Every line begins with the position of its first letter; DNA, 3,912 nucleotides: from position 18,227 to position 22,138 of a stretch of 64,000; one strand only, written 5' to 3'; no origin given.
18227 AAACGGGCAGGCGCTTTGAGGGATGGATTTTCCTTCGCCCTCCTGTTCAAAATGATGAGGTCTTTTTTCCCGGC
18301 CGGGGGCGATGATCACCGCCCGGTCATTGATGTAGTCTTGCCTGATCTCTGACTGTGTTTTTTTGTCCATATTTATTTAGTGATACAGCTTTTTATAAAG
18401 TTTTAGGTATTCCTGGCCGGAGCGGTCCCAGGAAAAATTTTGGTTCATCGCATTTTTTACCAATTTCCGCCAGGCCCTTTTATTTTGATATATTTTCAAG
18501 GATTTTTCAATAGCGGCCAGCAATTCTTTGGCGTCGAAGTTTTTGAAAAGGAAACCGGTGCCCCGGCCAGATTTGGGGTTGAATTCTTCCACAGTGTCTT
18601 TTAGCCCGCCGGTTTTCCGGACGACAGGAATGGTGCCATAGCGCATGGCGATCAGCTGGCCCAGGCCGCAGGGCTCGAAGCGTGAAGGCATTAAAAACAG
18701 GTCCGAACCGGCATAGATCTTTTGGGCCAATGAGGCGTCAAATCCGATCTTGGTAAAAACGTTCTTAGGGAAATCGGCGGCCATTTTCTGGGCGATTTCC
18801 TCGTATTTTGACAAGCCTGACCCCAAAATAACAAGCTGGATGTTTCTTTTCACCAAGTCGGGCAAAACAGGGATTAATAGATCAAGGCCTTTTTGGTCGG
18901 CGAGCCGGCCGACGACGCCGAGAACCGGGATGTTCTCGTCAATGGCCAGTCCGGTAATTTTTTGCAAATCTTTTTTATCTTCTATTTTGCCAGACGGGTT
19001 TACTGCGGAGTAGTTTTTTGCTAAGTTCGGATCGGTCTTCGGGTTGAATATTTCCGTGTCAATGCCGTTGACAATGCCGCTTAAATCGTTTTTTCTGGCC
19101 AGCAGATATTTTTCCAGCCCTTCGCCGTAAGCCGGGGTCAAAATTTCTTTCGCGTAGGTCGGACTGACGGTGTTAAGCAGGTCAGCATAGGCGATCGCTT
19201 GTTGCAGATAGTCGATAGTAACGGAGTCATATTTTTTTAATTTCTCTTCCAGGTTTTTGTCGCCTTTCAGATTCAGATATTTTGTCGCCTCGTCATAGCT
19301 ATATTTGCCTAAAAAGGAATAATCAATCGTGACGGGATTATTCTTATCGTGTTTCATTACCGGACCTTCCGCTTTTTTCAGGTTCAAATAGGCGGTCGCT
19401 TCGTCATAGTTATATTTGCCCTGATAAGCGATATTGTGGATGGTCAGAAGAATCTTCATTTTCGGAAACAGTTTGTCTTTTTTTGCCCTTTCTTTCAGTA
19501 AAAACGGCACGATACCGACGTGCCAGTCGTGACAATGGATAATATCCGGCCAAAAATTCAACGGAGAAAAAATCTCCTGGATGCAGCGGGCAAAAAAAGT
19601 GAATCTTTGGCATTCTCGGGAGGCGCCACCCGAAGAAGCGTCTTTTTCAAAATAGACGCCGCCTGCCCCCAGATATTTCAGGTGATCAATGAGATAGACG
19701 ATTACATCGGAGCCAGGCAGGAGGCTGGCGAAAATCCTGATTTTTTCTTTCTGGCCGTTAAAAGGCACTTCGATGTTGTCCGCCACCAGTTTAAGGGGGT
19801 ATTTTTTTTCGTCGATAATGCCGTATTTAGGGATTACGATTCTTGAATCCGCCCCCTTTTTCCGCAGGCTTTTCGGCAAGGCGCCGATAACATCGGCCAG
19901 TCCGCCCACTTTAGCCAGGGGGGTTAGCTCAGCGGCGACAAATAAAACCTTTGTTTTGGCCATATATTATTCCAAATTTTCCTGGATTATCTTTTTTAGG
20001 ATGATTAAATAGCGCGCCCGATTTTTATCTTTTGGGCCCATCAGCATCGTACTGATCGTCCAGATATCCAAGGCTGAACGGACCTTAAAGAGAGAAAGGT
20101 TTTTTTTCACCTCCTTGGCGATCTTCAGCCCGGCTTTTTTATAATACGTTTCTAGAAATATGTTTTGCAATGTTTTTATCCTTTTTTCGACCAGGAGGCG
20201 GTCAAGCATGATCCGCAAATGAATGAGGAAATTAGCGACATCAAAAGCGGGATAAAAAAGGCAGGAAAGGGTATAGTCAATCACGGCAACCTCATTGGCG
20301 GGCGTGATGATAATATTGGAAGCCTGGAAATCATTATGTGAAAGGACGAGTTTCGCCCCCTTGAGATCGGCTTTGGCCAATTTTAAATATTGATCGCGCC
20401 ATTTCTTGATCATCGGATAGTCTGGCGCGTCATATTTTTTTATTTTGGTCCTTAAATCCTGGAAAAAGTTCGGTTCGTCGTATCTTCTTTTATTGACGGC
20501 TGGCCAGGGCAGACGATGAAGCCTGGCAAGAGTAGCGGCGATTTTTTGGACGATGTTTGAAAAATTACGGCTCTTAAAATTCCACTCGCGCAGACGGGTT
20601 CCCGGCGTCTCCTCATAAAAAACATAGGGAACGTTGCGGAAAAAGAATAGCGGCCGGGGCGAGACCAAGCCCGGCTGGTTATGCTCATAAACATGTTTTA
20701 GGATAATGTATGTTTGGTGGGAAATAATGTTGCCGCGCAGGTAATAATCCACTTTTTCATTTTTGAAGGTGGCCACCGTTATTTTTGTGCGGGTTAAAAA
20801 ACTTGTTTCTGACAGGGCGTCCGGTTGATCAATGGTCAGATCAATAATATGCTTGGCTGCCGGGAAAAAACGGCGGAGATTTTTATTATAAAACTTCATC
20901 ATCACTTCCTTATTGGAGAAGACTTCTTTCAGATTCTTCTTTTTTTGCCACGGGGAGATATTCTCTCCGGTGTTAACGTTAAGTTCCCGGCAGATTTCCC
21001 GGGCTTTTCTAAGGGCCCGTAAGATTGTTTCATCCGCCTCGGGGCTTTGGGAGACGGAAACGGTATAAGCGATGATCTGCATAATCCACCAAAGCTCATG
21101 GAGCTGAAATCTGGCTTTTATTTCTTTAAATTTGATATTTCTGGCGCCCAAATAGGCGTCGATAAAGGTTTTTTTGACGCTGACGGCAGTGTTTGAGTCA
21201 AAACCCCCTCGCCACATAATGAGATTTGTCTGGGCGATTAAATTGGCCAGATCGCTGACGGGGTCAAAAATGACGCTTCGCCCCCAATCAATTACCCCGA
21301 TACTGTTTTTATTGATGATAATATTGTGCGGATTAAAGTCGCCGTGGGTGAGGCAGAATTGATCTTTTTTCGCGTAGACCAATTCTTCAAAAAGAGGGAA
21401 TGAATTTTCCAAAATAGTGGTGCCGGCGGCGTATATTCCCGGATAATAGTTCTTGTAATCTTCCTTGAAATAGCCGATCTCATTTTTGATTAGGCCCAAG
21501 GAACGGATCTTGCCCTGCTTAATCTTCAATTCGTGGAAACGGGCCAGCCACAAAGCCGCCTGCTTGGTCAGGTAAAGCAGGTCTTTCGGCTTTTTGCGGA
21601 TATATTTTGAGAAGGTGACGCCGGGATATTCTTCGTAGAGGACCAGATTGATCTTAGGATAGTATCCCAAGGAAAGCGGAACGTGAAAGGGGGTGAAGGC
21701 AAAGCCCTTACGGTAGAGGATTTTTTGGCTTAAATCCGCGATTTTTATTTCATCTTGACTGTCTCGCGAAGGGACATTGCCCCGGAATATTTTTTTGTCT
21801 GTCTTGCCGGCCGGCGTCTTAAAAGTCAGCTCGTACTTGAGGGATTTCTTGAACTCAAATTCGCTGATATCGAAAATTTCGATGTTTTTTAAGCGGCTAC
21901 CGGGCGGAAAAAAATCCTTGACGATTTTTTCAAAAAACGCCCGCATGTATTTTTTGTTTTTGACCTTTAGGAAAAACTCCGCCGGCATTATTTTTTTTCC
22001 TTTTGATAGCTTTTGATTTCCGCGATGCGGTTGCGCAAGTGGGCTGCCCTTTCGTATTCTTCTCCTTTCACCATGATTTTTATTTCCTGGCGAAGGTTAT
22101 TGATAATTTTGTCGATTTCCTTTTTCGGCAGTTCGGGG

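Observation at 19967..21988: Tandem double APH-fold kinase embedded in the glycogen gene cluster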

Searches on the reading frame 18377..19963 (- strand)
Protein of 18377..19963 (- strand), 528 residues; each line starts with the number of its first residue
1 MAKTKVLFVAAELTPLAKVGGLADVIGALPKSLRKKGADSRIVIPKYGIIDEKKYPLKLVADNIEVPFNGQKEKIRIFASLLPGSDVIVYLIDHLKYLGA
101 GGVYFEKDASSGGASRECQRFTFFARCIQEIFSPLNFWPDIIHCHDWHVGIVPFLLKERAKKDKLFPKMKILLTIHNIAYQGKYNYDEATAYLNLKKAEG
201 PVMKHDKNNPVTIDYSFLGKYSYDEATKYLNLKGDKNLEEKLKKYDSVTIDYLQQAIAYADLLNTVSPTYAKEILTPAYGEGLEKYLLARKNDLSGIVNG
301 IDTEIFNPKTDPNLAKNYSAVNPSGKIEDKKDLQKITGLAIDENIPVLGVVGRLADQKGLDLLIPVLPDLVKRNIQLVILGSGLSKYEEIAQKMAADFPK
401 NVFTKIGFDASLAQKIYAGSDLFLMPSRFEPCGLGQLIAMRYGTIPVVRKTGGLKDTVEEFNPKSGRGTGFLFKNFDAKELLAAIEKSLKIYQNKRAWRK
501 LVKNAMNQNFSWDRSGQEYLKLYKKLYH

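Call 4: search_protein_families(library=pfam, proteins=[window:18377-19963:-], max_evalue=0.01)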
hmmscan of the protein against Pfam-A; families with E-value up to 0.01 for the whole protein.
window:18377-19963:- (528 aa): 5 families
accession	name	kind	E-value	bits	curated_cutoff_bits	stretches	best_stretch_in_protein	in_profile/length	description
PF08323.17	Glyco_transf_5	-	8.6e-66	222.5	22.7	1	5-287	1-237/239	Starch synthase catalytic domain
PF00534.26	Glycos_transf_1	-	6.3e-23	81.6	26.4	1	339-500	9-167/172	Glycosyl transferases group 1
PF13692.12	Glyco_trans_1_4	-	3.8e-18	66.6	27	1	346-489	2-140/142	Glycosyl transferases group 1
PF20706.3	GT4-conflict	-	1.2e-06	28.2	26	1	350-516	202-382/385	Family 4 Glycosyltransferase in conflict systems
PF13439.12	Glyco_transf_4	-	0.0011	19.5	28.5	0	117-180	53-108/170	Glycosyltransferase Family 4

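Call 5: search_protein_families(library=ncbifam, proteins=[window:18377-19963:-], max_evalue=0.01)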
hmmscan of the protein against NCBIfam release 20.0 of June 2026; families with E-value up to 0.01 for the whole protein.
window:18377-19963:- (528 aa): 29 families (the best 25 are shown)
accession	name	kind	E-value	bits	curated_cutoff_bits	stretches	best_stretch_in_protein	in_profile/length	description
NF001898.0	PRK00654.1-1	equivalog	1.6e-161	538.2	603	2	216-527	166-476/477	glycogen synthase GlgA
TIGR02095.1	glgA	subfamily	6.4e-156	519.7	328.45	1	5-526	2-477/477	glycogen/starch synthase, ADP-glucose type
NF001903.0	PRK00654.2-2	equivalog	3.9e-145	484.2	616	2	214-525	169-477/482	glycogen synthase GlgA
NF001900.0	PRK00654.1-3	equivalog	5.5e-135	450.5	509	2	253-527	180-455/481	glycogen synthase GlgA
NF001899.0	PRK00654.1-2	equivalog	1.4e-132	442.5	459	2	217-527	166-476/478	glycogen synthase GlgA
NF010698.0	PRK14098.1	equivalog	6.5e-110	368.1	754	2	235-527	197-487/489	starch synthase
NF001905.0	PRK00654.2-4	subfamily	5e-109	365.1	560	2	246-525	200-485/489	glycogen synthase GlgA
NF010699.0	PRK14099.1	equivalog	5.8e-106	354.8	762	2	249-526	199-479/485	glycogen synthase GlgA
NF001906.0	PRK00654.2-5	equivalog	8e-103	344.9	870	2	217-525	174-482/485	glycogen synthase GlgA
NF001901.0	PRK00654.1-5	equivalog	1.2e-99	334.1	649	2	237-526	210-491/502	glycogen synthase GlgA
NF001902.0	PRK00654.2-1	equivalog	4.5e-85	286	845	2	242-526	196-489/492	glycogen synthase GlgA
NF001904.0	PRK00654.2-3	equivalog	3.1e-70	237.2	577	2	249-526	192-474/475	glycogen synthase GlgA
NF038295.1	EPS_HpsP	equivalog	1.4e-14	53.9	550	1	325-526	189-387/388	hormogonium polysaccharide biosynthesis glycosyltransferase HpsP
TIGR02149.1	glgA_Coryne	subfamily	1.2e-13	51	302.4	1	330-526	189-390/391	glycogen synthase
TIGR03999.1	thiol_BshA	equivalog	1.6e-12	47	273.7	1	351-526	205-373/375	N-acetyl-alpha-D-glucosaminyl L-malate synthase BshA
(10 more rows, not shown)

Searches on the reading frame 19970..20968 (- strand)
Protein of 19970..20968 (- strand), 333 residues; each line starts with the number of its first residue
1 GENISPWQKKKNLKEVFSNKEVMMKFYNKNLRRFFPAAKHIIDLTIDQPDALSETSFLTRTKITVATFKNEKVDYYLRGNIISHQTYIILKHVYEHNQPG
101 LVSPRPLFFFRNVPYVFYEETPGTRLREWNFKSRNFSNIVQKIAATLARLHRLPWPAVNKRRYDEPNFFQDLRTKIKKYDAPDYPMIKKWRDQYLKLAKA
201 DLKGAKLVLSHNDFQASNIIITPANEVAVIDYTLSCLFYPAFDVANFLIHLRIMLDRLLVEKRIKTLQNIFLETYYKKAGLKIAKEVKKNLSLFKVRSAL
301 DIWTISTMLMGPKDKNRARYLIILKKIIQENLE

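Call 6: search_protein_families(library=pfam, proteins=[window:19970-20968:-], max_evalue=1)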
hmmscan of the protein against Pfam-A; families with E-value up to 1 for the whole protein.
seq(333 aa): 4 families
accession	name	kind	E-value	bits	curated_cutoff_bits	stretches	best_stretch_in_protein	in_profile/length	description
PF01633.27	Choline_kinase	-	1.9e-14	54.2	29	1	137-253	86-209/300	Choline/ethanolamine kinase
PF01636.29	APH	-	2.3e-14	54.2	23.2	1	90-258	44-220/239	Phosphotransferase enzyme family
PF07914.17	DUF1679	-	1.1e-05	24.9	24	1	201-277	262-336/414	Uncharacterized oxidoreductase dhs-27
PF02958.26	EcKL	-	0.0011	18.8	22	1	176-250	182-263/294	Ecdysteroid kinase-like family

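Call 49: search_solved_structures(query=A3, max_evalue=10, show_alignments=1)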
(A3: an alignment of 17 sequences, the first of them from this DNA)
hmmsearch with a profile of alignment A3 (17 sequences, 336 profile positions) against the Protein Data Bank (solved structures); distinct sequences matched with E-value up to 10: 394 (the best 60 are shown).
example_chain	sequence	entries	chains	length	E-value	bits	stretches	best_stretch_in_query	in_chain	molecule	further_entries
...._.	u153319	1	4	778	1.1e-13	54.1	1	96-244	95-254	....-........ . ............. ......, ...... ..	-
8v3u_A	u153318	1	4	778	8.1e-12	47.9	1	96-244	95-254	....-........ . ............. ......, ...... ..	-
3c5i_A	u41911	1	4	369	2.3e-09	39.9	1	138-251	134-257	Choline kinase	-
5afv_A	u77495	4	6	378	1.6e-08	37.1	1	123-247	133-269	CHOLINE KINASE ALPHA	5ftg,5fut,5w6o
3zm9_A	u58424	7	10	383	1.6e-08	37.1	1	123-247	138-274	CHOLINE KINASE ALPHA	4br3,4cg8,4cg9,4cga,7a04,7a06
7nb1_AAA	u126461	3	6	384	1.6e-08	37.1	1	123-247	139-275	Choline kinase alpha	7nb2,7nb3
2cko_A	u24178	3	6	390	1.7e-08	37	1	123-247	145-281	CHOLINE KINASE ALPHA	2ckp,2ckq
3f2r_A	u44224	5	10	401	1.8e-08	36.9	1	123-247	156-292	Choline kinase alpha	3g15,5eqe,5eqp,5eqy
2i7q_A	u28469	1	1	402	1.8e-08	36.9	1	123-247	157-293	Choline kinase alpha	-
4dtb_A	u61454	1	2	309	2.1e-08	36.7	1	122-241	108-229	APH(2'')-Id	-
4da5_A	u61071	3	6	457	2.4e-08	36.5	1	123-247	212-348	Choline kinase alpha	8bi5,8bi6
3n4t_A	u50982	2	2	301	4.8e-08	35.5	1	125-241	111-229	APH(2'')-Id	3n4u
3sgc_A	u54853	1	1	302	4.8e-08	35.5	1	125-241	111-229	APH(2'')-Id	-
6cd7_A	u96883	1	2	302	4.8e-08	35.5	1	125-241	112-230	APH(2'')-Id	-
3sg9_A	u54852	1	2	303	4.9e-08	35.5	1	125-241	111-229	APH(2'')-Id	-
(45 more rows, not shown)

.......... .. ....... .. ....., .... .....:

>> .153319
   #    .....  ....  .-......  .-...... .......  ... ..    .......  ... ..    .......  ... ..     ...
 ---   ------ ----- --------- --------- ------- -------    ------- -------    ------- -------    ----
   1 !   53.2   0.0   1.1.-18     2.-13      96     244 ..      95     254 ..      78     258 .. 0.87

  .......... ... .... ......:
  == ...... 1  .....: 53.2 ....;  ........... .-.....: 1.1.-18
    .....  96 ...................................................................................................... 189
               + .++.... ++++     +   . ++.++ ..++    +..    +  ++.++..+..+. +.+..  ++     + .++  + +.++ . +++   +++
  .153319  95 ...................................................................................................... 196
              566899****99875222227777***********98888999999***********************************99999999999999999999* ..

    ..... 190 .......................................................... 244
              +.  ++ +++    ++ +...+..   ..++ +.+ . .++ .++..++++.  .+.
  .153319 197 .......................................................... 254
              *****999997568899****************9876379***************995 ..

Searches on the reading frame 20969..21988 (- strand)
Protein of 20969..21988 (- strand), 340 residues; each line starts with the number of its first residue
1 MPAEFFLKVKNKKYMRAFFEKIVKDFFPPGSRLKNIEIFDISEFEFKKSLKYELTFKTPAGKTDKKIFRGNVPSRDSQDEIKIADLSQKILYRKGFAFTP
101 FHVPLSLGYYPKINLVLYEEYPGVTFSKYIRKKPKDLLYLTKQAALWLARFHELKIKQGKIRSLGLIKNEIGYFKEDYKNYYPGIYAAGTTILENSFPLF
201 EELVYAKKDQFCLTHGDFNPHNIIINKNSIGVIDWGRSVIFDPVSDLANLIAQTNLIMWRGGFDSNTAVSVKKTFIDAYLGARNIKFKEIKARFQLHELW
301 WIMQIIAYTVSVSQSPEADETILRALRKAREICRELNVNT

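Call 6: search_protein_families(library=pfam, proteins=[window:20969-21988:-], max_evalue=1)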
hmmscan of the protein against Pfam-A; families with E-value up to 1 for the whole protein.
seq(340 aa): 6 families
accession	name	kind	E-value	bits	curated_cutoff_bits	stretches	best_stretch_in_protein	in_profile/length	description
PF01636.29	APH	-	9.1e-13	48.9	23.2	1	117-257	74-211/239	Phosphotransferase enzyme family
PF01633.27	Choline_kinase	-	0.00016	21.5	29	1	141-284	89-244/300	Choline/ethanolamine kinase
PF01163.29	RIO1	-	0.0003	20.9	22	1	211-241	124-154/187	RIO domain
PF19974.5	TCAD9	-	0.0025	17.5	40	1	213-250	299-337/429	Ternary complex associated domain 9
PF14529.12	Exo_endo_phos_2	-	0.024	14.9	27.4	1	186-288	7-100/117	Endonuclease-reverse transcriptase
PF02958.26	EcKL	-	0.032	14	22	1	174-251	178-261/294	Ecdysteroid kinase-like family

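Call 50: search_solved_structures(query=A4, max_evalue=10, show_alignments=1)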
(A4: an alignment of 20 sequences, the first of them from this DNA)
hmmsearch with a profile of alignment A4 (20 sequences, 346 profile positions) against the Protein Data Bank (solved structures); distinct sequences matched with E-value up to 10: 1675 (the best 60 are shown).
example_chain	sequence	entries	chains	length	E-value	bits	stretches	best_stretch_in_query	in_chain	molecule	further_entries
6ch4_A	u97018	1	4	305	2.6e-09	39.7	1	119-257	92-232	Bifunctional AAC/APH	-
5iqi_A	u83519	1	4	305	1e-08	37.8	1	119-257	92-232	Bifunctional AAC/APH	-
4ork_A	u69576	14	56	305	1.1e-08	37.7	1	119-257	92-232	Bifunctional AAC/APH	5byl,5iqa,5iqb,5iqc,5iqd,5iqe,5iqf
5iqh_A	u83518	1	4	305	1.1e-08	37.7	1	119-257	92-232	Bifunctional AAC/APH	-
4dtb_A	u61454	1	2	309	3.1e-08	36.2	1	127-258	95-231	APH(2'')-Id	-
9p9u_A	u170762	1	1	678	5e-08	35.5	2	201-248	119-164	Epidermal growth factor receptor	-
3n4v_A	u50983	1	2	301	6.2e-08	35.2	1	129-258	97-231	APH(2'')-Id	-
9h2z_A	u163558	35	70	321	1.4e-07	34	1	129-258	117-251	APH(2'')-Id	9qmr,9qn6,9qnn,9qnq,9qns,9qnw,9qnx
6cd7_A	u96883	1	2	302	1.5e-07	33.9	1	129-258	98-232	APH(2'')-Id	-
3n4t_A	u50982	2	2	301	1.6e-07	33.9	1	129-258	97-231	APH(2'')-Id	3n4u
3sgc_A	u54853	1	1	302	1.6e-07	33.9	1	129-258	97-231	APH(2'')-Id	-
3sg9_A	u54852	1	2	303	1.6e-07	33.8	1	129-258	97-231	APH(2'')-Id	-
3sg8_A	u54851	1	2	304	1.6e-07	33.8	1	129-258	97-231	APH(2'')-Id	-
4dbx_A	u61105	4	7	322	1.6e-07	33.8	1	129-258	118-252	APH(2"")-ID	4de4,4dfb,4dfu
4dt8_A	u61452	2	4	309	1.7e-07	33.8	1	129-258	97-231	APH(2'')-Id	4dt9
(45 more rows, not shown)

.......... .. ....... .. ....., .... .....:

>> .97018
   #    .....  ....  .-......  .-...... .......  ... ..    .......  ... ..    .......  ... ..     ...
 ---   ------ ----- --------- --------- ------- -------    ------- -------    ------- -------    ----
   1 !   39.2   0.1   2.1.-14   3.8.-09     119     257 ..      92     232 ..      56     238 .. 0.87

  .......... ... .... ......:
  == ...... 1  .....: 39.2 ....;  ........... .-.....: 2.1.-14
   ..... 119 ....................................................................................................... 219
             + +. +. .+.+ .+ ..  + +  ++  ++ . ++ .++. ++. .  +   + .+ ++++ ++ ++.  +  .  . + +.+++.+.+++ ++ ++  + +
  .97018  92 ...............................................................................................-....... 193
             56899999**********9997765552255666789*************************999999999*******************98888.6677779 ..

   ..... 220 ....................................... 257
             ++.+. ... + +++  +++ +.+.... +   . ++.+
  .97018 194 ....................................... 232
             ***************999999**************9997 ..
